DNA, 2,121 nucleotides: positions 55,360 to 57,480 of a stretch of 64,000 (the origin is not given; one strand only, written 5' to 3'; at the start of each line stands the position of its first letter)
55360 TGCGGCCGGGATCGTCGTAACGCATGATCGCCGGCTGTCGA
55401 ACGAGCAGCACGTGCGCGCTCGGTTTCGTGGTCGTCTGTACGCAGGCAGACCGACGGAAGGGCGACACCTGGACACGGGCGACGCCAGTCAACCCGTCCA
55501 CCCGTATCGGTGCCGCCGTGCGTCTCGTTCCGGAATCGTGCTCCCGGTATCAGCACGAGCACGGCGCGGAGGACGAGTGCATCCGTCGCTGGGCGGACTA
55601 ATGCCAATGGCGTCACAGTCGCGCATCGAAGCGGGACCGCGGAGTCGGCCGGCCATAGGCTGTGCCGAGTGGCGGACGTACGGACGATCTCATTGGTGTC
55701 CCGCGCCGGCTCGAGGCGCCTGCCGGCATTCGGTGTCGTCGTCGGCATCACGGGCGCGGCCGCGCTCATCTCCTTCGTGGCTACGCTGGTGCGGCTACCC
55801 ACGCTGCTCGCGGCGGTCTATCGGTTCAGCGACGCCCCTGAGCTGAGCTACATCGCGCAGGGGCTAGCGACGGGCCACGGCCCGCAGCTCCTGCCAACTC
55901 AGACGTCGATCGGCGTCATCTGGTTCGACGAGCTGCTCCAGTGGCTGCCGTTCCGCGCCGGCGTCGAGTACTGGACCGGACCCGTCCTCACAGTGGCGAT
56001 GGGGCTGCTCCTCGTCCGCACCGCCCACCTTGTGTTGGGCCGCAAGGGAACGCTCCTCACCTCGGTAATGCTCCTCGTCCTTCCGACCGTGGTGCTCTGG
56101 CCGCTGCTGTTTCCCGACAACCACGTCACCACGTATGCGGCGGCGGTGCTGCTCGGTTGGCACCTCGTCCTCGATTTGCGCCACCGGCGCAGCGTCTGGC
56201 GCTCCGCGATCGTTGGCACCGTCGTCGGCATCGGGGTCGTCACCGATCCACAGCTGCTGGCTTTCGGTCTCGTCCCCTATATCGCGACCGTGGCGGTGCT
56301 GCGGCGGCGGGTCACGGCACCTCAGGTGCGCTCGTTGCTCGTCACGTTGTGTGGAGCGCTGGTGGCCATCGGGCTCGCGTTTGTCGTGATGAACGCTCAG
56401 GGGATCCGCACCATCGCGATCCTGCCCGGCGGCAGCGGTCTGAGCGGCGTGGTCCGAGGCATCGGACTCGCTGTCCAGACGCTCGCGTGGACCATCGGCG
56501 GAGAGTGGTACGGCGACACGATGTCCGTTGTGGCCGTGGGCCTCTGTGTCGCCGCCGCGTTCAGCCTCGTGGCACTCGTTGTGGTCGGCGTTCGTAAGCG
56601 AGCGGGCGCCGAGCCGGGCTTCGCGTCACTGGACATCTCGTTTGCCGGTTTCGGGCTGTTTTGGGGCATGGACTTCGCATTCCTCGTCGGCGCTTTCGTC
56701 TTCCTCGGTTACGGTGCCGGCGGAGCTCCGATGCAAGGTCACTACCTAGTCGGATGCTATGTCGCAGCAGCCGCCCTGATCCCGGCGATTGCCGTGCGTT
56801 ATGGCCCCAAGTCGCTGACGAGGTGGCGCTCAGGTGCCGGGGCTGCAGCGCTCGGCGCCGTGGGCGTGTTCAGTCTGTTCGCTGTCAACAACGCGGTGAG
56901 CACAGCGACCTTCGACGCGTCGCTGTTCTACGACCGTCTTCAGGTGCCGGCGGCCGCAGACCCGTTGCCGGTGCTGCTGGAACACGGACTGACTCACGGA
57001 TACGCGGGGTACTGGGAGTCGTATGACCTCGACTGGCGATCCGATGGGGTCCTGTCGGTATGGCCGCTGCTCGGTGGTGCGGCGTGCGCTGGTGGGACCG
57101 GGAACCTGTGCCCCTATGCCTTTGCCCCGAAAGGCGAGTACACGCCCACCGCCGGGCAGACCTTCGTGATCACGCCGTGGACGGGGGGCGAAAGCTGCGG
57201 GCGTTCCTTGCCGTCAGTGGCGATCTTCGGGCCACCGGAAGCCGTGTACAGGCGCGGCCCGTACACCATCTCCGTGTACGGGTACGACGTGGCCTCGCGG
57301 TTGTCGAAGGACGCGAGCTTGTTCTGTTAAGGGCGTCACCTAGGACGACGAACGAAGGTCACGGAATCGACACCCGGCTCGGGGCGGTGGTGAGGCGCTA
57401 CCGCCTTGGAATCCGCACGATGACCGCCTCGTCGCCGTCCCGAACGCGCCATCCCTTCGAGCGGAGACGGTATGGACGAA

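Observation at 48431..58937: tRNA-Phe-associated mosaic island carrying envelope-glycosylation cassettes (seroconversion-like cargo)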

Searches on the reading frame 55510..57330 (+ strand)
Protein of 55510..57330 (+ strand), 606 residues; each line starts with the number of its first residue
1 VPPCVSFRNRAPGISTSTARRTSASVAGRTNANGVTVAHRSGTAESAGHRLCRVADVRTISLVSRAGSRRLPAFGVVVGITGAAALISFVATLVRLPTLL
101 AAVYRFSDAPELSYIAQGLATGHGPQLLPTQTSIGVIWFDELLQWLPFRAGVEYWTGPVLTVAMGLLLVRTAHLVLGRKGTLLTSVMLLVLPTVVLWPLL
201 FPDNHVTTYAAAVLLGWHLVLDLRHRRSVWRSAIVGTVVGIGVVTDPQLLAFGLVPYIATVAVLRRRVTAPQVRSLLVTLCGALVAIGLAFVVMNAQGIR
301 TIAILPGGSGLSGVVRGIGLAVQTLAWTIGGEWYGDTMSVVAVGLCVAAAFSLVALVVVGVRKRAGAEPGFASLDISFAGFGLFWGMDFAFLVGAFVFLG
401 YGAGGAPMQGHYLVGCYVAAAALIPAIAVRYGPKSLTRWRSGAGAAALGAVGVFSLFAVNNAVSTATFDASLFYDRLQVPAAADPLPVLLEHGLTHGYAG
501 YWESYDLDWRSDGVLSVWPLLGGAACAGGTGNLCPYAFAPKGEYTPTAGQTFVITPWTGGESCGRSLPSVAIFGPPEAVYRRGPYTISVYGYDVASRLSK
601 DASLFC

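Call 4: search_protein_families(library=pfam, proteins=[window:55510-57330:+], max_evalue=0.01)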
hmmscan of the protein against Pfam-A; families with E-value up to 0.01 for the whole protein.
window:55510-57330:+ (606 aa): 0 families

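Call 14: search_protein_families(library=ncbifam, proteins=[window:55510-57330:+], max_evalue=1)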
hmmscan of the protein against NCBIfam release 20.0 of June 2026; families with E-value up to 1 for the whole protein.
window:55510-57330:+ (606 aa): 0 families

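Call 24: search_solved_structures(query=window:55510-57330:+, max_evalue=10)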
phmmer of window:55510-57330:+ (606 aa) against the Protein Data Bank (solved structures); distinct sequences matched with E-value up to 10: 2.
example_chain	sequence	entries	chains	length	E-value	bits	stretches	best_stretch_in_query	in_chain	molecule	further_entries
5ot0_A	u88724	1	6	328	0.63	11.5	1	395-451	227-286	L-asparaginase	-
9wsf_B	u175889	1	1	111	1.7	10.1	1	5-47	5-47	Negative regulator of flagellin synthesis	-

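Call 32: find_homologous_proteins(query=window:55669-57330:+)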
Query window:55669-57330:+ (553 aa): 38 proteins with E <= 0.001 among 8000 candidates.
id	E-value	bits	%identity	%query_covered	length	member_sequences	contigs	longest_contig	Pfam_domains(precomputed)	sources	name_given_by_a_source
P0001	0.0e+0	1212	100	100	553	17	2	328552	-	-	-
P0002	0.0e+0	1048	88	99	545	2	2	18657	-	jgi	jgi:hypothetical protein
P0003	0.0e+0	1042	86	100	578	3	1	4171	-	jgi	jgi:hypothetical protein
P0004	0.0e+0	1040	86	100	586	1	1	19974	-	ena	-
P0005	0.0e+0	1037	87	98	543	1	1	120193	-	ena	-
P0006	4.7e-287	971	81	98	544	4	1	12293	-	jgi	jgi:hypothetical protein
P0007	8.0e-284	961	80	100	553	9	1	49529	-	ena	-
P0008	8.1e-282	954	79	100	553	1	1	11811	-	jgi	jgi:hypothetical protein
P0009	1.1e-281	953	79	100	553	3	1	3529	-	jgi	jgi:hypothetical protein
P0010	1.3e-281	953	78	100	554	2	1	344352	-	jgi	jgi:hypothetical protein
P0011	6.0e-281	951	79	100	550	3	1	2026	-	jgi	jgi:hypothetical protein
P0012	4.7e-280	948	78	99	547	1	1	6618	-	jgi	jgi:hypothetical protein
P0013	5.8e-280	948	79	99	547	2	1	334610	-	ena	-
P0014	2.0e-279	946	79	96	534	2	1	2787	-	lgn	-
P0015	5.4e-277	938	80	96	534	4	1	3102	-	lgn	-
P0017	1.6e-254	864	72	100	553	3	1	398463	-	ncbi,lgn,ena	-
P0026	2.9e-234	797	66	100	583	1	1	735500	-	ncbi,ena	-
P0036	3.1e-128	447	45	93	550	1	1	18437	-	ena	-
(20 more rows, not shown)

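Call 42: find_encoding_contigs(protein=P0001, flank=10000, max_places=4)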
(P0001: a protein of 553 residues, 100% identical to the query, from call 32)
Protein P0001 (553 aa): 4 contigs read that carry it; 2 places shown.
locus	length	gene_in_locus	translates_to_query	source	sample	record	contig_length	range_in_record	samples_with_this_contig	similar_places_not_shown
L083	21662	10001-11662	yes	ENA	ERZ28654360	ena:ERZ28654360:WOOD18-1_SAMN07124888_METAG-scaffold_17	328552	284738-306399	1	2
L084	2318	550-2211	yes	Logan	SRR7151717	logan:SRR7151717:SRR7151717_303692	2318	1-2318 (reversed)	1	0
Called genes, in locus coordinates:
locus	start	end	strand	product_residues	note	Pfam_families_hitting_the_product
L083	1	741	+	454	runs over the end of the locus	PF00512:HisKA, PF02518:HATPase_c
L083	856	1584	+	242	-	-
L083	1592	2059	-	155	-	PF02580:Tyr_Deacylase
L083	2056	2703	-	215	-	-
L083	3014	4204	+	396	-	PF00589:Phage_integrase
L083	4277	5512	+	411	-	PF09594:GT87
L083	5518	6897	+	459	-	-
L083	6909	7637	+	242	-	PF00535:Glycos_transf_2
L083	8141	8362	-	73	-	PF00589:Phage_integrase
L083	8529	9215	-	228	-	PF25084:LbH_EIF2B (weak), PF14602:Hexapep_2 (faint), PF00132:Hexapep (weak), PF25087:GMPPB_C (weak), PF00132:Hexapep (weak)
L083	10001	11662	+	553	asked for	-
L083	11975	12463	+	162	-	-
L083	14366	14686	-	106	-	-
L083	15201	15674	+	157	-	-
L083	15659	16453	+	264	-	-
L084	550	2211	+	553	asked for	-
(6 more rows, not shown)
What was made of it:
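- The window comes from a metagenome scaffold (call 42).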

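Call 44: predict_structure(alignment_id=A1)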
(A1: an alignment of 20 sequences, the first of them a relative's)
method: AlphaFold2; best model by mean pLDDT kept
length: 553 residues; sequences in the alignment: 20
mean_pLDDT: 60.4   pTM: 0.62
mean pLDDT of the five models: 60.4, 56.2, 53.6, 52.9, 52.4
residues with pLDDT >= 90: 28; 70-90: 158; 50-70: 175; < 50: 192
segments of 3 or more residues with pLDDT < 50: 1-22, 48-83, 245-286, 288-293, 309-311, 313-317, 346-357, 380-387, 417-426, 468-491, 505-514, 546-553
pLDDT, mean of each block of 10 residues (from residue 1): 30 38 55 61 49 31 33 35 54 64 72 91 86 75 58 80 93 87 85 75 87 80 86 71 49 36 46 40 39 50 52 47 83 83 50 44 82 71 47 63 59 50 51 83 69 60 59 36 32 70 45 50 77 79 53 37
secondary structure, 60 per line:
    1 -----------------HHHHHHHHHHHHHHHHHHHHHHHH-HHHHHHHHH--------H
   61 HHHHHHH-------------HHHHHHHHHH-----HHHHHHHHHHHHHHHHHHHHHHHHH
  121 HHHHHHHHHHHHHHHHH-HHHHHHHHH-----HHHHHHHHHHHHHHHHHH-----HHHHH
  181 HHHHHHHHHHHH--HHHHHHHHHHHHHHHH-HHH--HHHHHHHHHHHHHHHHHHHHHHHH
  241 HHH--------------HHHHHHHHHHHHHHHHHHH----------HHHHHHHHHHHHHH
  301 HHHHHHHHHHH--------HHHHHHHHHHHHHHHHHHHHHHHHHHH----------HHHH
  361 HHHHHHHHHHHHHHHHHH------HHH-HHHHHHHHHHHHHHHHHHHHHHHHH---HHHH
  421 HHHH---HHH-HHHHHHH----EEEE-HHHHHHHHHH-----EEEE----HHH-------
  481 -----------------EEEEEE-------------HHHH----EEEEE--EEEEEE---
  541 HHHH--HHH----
elements in order: H18-41 H43-51 H60-67 H81-90 H96-137 H139-147 H153-170 H176-192 H195-210 H217-243 H258-276 H287-311 H320-346 H357-378 H389-413 H417-424 H432-438 E443-446 H448-457 E463-466 E498-503 H517-520 E525-529 E532-537 H541-544
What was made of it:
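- Tried and rejected: A first AlphaFold model from a shallow alignment was poor (pLDDT 60, call 44).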

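Call 48: fold_search(model_id=the predicted structure, library=pdb)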
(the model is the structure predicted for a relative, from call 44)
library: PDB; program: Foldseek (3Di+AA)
matches with E <= 10: 316; with E <= 0.001: 3
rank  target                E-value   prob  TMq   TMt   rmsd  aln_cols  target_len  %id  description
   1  8pn9_A                3.4e-04  1.00  0.37  0.33  12.5       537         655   12  Structure of human oligosaccharyltransferase OST-A complex bound to NGI-1 (released 2024-05-08)
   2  9n9j_I                3.5e-04  1.00  0.33  0.28  17.6       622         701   12  Structure of a GRP94 folding intermediate engaged with a CCDC134- and FKBP11-bound secretory translocon (released 2025-11-19)
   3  8agc_A                8.3e-04  1.00  0.34  0.29  15.5       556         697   12  Structure of yeast oligosaccharylransferase complex with lipid-linked oligosaccharide and non-acceptor peptide bound (released 2022-12-07)
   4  6ezn_F                2.1e-03  1.00  0.36  0.32  15.6       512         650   12  Cryo-EM structure of the yeast oligosaccharyltransferase (OST) complex (released 2018-01-17)
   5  7oci_F                2.1e-03  1.00  0.36  0.32  14.5       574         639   11  Cryo-EM structure of yeast Ost6p containing oligosaccharyltransferase complex (released 2022-02-16)
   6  8agb_A                2.1e-03  1.00  0.31  0.28  14.2       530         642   10  Structure of yeast oligosaccharylransferase complex with lipid-linked oligosaccharide bound (released 2022-12-07)
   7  6s7o_A                3.1e-03  1.00  0.38  0.33  12.4       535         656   12  Cryo-EM structure of human oligosaccharyltransferase complex OST-A (released 2019-12-18)
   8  8b6l_I                3.4e-03  1.00  0.34  0.29  16.7       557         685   12  Subtomogram average of the human Sec61-TRAP-OSTA-translocon (released 2022-12-07)
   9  6ftg_5                4.1e-03  1.00  0.37  0.33  18.9       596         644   13  Subtomogram average of OST-containing ribosome-translocon complexes from canine rough microsomal membranes (released 2018-03-21)
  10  5f15                  4.5e-03  1.00  0.30  0.30  17.9       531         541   13  Crystal Structure of ArnT from Cupriavidus metallidurans bound to Undecaprenyl phosphate (released 2016-02-17)
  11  5ezm                  5.8e-03  1.00  0.33  0.33  13.9       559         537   12  Crystal Structure of ArnT from Cupriavidus metallidurans in the apo state (released 2016-02-17)
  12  8age_A                6.5e-03  1.00  0.31  0.28  12.7       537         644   10  Structure of yeast oligosaccharylransferase complex with acceptor peptide bound (released 2022-12-07)
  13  6c26_A                1.3e-02  1.00  0.35  0.32  15.4       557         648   12  The Cryo-EM structure of a eukaryotic oligosaccharyl transferase complex (released 2018-01-31)
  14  9dlf_C                2.9e-02  0.99  0.31  0.29  10.0       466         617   13  Arabinosyltransferase AftB in complex with Fab_B3 (released 2025-06-25)
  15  6s7t_A                3.4e-02  0.99  0.36  0.30  18.0       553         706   12  Cryo-EM structure of human oligosaccharyltransferase complex OST-B (released 2019-12-18)
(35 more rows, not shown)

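Call 49: find_encoding_contigs(protein=P0017, flank=10000, max_places=2)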
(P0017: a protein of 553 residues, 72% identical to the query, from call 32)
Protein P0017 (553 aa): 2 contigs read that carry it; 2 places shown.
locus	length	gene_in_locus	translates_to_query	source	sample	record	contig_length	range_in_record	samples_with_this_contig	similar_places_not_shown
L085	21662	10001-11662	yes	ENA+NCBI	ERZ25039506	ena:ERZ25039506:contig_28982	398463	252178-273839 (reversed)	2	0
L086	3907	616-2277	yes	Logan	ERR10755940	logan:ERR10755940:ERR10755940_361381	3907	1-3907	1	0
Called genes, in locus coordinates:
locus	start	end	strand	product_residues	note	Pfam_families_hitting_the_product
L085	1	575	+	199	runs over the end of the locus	PF07726:AAA_3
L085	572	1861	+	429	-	PF01882:DUF58, PF13519:VWA_2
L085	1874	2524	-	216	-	-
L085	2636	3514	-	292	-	PF02401:LYTB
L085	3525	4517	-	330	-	PF28475:DUF8413, PF01944:SpoIIM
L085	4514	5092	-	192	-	PF06271:RDD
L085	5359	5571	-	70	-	PF00364:Biotin_lipoyl, PF01597:GCV_H (weak), PF25917:BSH_RND, PF25973:BSH_CzcB (faint), PF25997:BSH_YhbJ (weak), PF25984:BSH_YknX (faint)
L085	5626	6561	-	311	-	PF06347:SH3_4 (weak)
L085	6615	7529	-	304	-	PF00561:Abhydrolase_1, PF12697:Abhydrolase_6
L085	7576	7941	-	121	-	PF00903:Glyoxalase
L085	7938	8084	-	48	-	-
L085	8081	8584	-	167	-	PF13302:Acetyltransf_3 (weak), PF13420:Acetyltransf_4, PF00583:Acetyltransf_1, PF13508:Acetyltransf_7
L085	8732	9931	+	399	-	PF01757:Acyl_transf_3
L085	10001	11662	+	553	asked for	-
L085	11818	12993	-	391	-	PF09594:GT87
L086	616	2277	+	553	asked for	-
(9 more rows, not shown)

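Call 50: find_encoding_contigs(protein=P0026, flank=10000, max_places=2)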
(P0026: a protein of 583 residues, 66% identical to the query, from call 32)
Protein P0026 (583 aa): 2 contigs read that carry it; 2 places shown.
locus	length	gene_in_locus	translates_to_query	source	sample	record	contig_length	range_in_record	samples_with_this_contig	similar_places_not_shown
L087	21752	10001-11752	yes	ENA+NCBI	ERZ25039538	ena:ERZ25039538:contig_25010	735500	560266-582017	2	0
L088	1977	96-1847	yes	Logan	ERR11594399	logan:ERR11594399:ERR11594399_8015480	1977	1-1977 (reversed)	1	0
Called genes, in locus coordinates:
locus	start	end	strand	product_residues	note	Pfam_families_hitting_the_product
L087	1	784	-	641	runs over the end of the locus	PF07730:HisKA_3, PF13581:HATPase_c_2 (weak), PF02518:HATPase_c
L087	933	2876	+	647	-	PF00496:SBP_bac_5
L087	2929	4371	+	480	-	PF01523:PmbA_TldD_1st, PF19290:PmbA_TldD_2nd (weak), PF19289:PmbA_TldD_3rd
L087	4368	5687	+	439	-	PF19289:PmbA_TldD_3rd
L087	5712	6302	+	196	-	PF00117:GATase, PF07722:Peptidase_C26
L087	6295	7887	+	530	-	-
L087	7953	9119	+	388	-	PF00108:Thiolase_N, PF00109:ketoacyl-synt (weak), PF02803:Thiolase_C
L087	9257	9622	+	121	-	PF00072:Response_reg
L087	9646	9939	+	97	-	-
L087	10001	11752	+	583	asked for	-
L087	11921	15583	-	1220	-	PF02574:S-methyl_trans, PF00809:Pterin_bind, PF02607:B12-binding_2, PF02310:B12-binding, PF02965:Met_synt_B12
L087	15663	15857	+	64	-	PF01176:eIF-1a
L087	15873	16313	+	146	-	-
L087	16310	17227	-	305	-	PF01073:3Beta_HSD, PF01370:Epimerase, PF02719:Polysacc_synt_2, PF04321:RmlD_sub_bind, PF13460:NAD_binding_10, PF16363:GDP_Man_Dehyd, PF07993:NAD_binding_4 (weak)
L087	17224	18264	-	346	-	PF03706:LPG_synthase_TM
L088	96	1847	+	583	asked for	-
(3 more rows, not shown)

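Call 51: find_encoding_contigs(protein=P0036, flank=10000, max_places=2)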
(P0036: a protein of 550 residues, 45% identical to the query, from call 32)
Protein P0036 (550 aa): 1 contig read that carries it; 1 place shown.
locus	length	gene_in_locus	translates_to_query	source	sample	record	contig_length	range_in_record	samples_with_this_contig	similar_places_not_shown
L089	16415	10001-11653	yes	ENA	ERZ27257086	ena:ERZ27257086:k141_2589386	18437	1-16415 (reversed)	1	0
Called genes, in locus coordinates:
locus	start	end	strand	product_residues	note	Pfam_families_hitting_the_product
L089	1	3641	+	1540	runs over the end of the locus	PF00988:CPSase_sm_chain, PF00117:GATase, PF25596:CPSase_L_D1, PF02786:CPSase_L_D2, PF02787:CPSase_L_D3, PF25596:CPSase_L_D1, PF02786:CPSase_L_D2, PF15632:ATPgrasp_Ter, +6 more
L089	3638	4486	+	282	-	PF10418:DHODB_Fe-S_bind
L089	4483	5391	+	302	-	PF01180:DHO_dh, PF01207:Dus (weak)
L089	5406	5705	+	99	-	-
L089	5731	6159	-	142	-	-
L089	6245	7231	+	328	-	PF00005:ABC_tran, PF13304:AAA_21 (weak)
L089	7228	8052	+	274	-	-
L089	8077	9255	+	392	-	PF23539:DUF7134 (weak), PF07730:HisKA_3, PF02518:HATPase_c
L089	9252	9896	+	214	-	PF00072:Response_reg, PF00196:GerE, PF04545:Sigma70_r4 (weak), PF08281:Sigma70_r4_2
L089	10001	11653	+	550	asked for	-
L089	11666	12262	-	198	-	PF01895:PhoU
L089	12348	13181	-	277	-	PF02463:SMC_N (weak), PF00005:ABC_tran, PF13304:AAA_21 (faint)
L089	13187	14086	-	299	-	PF00528:BPD_transp_1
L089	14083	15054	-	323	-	PF00528:BPD_transp_1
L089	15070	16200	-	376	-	PF12849:PBP_like_2, PF01547:SBP_bac_1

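Call 60: search_protein_representatives(alignment_id=A1)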
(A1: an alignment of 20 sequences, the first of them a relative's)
Query: 20 sequences, 553 profile positions. Proteins with E-value up to 0.001 (for the whole library): 606; up to 1e-10: 342; up to 1e-30: 62. The best 150 are listed.
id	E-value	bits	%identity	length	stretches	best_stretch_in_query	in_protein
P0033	1.5e-235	799.4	-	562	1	13-553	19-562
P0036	4.6e-223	758.1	-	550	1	11-553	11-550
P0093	1.4e-204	697.1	-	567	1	5-553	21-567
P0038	4.2e-185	632.8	-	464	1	91-553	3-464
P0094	5.4e-170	582.9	-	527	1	24-553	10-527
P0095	6.1e-159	546.5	-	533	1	30-549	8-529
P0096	2.1e-113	396.2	-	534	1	16-553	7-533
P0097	1.4e-109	383.5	-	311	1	241-553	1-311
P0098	1.6e-96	340.4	-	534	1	29-553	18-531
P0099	5.5e-88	312.2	-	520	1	22-553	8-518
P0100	2.6e-87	310.0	-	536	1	32-553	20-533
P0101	2.7e-68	247.2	-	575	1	24-545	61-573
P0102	3.7e-68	246.8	-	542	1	23-553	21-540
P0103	1.4e-65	238.3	-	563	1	26-538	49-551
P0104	1.5e-60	221.6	-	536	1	19-547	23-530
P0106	2.8e-53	197.7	-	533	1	20-545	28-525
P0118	4.7e-41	157.3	-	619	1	30-545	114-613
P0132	8.4e-35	136.7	-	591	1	17-546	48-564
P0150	2.4e-31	125.2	-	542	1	82-546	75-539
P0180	1.2e-25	106.4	-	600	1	12-542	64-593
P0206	5.4e-24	101.0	-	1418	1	9-545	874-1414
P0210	1.0e-23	100.1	-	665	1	13-551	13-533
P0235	7.5e-22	93.9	-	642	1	36-545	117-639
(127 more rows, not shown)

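Call 61: search_protein_families(library=pfam, proteins=[P0096, P0101, P0106, P0118, P0132, P0150, P0180, P0206, P0210, P0235], max_evalue=0.01)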
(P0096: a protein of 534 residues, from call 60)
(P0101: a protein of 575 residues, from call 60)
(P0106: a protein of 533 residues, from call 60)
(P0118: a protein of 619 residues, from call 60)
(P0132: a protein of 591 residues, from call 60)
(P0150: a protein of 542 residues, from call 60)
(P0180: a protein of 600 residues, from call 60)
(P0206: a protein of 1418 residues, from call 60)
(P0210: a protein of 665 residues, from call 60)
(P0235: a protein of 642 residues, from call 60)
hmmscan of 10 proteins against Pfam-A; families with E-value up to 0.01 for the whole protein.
P0096 (534 aa): 1 family
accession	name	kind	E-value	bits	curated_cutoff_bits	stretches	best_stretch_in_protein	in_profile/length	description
PF13231.12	PMT_2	-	0.00082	20.1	26.1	1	75-227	8-155/160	Dolichyl-phosphate-mannose-protein mannosyltransferase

P0101 (575 aa): 1 family
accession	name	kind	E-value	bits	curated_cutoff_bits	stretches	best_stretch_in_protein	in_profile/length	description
PF07695.17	7TMR-DISM_7TM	-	0.003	18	29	1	185-293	63-180/205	7TM diverse intracellular signalling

P0106 (533 aa): 0 families

P0118 (619 aa): 0 families

P0132 (591 aa): 0 families

P0150 (542 aa): 0 families

P0180 (600 aa): 0 families

P0206 (1418 aa): 1 family
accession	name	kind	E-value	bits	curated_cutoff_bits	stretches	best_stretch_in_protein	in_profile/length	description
PF09586.16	YfhO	-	1.1e-10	41.1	28.5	1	724-801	758-835/835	Bacterial membrane protein YfhO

P0210 (665 aa): 1 family
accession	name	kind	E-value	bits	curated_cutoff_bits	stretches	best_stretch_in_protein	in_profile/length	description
PF17637.8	DUF5516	-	0.0044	17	25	0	102-121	6-25/34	Family of unknown function (DUF5516)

P0235 (642 aa): 0 families
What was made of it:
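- On ArnT / PMT (GT83 / GT39): One distant family member hits PMT_2 at E=8e-4, below threshold (call 61).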

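Call 73: find_related_loci(query=A1, collection=viral_contigs, flank=8000)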
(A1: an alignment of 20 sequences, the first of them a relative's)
Query A1 (553 aa) in viral_contigs; peptide patterns used: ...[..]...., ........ (x = any residue, [..] = any of these).
49 stretches matched a pattern, but none encodes a relative of the query by tblastn (E <= 1e-3).

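Call 93: search_solved_structures(query=A4, max_evalue=10, show_alignments=1)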
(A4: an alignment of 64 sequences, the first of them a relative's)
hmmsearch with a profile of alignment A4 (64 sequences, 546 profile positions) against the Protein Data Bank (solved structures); distinct sequences matched with E-value up to 10: 1.
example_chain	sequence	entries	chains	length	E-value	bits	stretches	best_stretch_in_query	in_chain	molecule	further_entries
7qp9_A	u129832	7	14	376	1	11.1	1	105-170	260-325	Auxin efflux carrier component 8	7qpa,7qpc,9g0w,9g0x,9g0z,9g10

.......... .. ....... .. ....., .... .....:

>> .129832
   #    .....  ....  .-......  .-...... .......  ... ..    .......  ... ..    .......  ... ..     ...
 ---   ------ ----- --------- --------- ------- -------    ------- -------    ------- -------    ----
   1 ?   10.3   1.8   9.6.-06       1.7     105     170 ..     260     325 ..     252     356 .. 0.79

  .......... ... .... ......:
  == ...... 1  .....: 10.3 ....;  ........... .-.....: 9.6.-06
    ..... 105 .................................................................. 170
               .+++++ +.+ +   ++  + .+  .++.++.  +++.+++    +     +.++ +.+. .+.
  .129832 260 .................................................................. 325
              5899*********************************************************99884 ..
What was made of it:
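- Checked: A 553-aa membrane protein at 55669-57330 has no Pfam or PDB sequence hit (calls 4, 24, 93).
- Tried and rejected: Sequence searches of O606 against Pfam, NCBIfam and PDB, as a single sequence and as a 64-member profile, found nothing (calls 4, 14, 24, 93).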
